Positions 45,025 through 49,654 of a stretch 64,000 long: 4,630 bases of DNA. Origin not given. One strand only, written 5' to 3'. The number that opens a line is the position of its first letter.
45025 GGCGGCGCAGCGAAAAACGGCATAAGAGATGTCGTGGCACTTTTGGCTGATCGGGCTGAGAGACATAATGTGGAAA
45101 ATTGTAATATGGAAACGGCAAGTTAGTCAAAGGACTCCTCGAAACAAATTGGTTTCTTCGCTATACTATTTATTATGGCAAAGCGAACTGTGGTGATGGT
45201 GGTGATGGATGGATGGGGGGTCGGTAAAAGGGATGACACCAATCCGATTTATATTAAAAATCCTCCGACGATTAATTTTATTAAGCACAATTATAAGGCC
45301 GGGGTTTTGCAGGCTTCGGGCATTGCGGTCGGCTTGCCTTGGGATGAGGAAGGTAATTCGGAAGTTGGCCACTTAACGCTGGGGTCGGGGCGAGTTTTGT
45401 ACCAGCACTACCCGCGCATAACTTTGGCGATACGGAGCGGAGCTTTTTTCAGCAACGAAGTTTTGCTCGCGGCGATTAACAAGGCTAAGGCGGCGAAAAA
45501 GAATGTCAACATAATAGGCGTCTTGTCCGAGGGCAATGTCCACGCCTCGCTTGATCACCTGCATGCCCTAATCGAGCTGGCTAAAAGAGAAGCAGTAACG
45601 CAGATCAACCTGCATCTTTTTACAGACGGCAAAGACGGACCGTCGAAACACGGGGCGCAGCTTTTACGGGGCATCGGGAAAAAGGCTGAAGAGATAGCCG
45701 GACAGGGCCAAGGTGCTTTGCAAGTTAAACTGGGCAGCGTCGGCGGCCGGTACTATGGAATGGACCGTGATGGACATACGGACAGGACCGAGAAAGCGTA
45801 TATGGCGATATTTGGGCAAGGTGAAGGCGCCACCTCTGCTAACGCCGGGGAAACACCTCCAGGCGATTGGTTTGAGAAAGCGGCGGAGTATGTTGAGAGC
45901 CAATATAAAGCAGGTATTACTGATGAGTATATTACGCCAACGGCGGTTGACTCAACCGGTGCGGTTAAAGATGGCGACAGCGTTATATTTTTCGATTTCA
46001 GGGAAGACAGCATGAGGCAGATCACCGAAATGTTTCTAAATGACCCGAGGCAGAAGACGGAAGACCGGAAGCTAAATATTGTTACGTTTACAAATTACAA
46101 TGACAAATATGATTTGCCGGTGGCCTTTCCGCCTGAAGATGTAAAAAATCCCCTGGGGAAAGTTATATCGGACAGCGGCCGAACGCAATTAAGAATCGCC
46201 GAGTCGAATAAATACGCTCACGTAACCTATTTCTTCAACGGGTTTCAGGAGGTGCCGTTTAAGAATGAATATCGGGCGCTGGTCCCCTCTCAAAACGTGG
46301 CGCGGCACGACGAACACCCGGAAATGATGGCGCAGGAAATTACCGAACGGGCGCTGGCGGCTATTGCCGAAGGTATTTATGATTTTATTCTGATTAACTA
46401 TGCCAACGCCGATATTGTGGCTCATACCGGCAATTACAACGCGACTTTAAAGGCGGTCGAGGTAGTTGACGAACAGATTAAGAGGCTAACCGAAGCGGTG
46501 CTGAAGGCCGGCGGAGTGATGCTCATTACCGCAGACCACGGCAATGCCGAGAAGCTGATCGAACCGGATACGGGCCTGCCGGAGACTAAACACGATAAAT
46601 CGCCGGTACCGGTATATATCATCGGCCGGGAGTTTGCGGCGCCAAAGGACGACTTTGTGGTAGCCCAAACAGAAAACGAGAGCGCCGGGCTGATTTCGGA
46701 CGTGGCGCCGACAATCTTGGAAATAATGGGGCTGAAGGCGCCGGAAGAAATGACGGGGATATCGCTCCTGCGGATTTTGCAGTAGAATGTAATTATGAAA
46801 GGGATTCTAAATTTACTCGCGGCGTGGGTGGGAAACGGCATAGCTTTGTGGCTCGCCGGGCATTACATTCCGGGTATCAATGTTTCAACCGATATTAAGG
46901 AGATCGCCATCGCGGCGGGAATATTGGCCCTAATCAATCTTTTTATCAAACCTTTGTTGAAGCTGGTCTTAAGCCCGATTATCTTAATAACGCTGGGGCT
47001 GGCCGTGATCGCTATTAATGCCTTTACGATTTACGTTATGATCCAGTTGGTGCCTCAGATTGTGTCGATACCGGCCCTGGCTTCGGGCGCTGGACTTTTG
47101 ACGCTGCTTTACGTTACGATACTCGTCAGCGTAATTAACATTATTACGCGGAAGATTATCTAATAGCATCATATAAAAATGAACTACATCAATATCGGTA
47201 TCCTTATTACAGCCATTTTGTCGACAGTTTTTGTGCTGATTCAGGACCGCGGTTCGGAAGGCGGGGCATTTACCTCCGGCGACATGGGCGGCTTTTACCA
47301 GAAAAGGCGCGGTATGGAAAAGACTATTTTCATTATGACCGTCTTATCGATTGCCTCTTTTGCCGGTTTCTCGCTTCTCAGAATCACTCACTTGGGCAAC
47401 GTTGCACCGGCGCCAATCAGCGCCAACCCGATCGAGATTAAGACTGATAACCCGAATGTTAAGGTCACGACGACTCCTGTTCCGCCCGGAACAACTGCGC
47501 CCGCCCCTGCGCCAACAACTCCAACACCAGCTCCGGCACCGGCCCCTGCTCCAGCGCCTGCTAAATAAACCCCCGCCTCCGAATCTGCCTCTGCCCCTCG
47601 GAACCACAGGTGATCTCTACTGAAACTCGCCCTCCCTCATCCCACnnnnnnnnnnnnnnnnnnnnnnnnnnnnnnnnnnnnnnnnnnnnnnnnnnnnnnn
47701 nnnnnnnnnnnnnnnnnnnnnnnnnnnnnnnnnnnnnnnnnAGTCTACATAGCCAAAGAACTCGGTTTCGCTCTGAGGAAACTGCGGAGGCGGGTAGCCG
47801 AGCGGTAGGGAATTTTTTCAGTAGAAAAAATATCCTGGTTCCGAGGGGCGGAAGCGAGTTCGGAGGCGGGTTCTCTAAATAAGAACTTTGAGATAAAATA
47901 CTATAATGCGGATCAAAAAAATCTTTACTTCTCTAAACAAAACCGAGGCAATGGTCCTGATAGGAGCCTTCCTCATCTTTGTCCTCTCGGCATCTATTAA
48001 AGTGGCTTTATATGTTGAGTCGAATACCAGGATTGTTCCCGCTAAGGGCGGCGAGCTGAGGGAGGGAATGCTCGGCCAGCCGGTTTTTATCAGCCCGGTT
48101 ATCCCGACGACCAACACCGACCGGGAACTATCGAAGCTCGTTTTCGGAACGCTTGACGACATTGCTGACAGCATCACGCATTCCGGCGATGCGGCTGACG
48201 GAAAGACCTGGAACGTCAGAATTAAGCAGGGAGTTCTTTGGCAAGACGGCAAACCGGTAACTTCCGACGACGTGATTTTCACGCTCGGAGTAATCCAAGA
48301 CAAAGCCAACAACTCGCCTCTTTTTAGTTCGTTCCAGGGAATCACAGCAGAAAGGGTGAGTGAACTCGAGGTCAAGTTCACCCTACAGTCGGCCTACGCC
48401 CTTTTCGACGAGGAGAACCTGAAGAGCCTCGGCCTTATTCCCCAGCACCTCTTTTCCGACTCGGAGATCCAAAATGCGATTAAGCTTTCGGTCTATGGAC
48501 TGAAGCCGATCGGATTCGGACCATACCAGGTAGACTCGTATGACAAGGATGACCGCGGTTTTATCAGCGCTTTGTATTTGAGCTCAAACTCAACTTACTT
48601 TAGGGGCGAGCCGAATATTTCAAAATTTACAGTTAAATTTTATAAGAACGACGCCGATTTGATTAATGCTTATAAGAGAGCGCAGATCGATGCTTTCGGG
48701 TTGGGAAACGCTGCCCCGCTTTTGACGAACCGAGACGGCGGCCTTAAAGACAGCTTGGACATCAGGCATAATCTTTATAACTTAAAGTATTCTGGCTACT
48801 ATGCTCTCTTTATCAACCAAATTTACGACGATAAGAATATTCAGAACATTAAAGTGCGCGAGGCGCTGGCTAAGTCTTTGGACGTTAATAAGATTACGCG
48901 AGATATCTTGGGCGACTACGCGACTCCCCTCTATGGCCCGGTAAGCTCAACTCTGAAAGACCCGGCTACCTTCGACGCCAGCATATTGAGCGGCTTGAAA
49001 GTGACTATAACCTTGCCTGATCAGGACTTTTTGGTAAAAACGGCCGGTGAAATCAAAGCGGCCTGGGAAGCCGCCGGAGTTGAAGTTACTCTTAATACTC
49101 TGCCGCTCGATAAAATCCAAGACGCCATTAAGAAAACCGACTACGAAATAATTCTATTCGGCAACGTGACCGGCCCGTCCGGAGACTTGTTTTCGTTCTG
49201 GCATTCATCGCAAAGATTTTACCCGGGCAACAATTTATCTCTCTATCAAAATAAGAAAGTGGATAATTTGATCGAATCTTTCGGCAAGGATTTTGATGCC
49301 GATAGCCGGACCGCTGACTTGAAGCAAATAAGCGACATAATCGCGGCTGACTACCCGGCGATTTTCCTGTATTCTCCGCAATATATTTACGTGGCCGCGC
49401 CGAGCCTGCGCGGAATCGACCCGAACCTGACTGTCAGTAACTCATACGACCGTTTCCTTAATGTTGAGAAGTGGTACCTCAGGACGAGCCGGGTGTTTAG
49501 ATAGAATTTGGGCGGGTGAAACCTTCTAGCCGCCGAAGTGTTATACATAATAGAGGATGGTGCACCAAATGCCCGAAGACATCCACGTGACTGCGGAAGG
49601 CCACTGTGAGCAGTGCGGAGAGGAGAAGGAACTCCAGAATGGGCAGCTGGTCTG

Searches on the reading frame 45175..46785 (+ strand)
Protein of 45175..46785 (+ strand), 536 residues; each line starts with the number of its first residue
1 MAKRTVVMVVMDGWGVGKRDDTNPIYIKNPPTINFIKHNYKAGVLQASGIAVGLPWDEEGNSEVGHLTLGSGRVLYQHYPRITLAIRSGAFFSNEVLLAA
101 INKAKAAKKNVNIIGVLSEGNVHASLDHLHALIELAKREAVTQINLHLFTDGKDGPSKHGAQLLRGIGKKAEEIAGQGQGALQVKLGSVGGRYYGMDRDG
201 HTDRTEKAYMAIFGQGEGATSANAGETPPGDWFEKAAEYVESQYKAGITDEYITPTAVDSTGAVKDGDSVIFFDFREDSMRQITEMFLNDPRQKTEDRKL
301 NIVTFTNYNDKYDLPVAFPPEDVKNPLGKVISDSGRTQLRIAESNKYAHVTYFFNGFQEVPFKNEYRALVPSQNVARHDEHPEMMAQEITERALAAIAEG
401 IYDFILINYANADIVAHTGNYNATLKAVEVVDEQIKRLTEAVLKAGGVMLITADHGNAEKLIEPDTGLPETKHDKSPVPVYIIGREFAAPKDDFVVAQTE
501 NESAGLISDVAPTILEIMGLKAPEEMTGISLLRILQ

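Call 22: search_protein_families(library=pfam, proteins=[window:45175-46785:+], max_evalue=0.0001)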
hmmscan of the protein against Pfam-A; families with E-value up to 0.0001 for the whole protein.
window:45175-46785:+ (536 aa): 2 families
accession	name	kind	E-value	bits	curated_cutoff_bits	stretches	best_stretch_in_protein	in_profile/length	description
PF01676.23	Metalloenzyme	-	2.3e-68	230.9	24.3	1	5-521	2-251/252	Metalloenzyme superfamily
PF06415.18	iPGM_N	-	1.7e-56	191.6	27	1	82-309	1-216/217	BPG-independent PGAM N-terminus (iPGM_N)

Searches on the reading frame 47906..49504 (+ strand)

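Call 22: search_protein_families(library=pfam, proteins=[window:47906-49504:+], max_evalue=0.0001)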
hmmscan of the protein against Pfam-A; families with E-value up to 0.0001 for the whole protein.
window:47906-49504:+ (532 aa): 1 family
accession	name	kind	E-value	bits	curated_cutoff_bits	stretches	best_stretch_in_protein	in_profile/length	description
PF00496.27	SBP_bac_5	-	5.1e-45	154.6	32.4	1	96-433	13-359/368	Bacterial extracellular solute-binding proteins, family 5 Middle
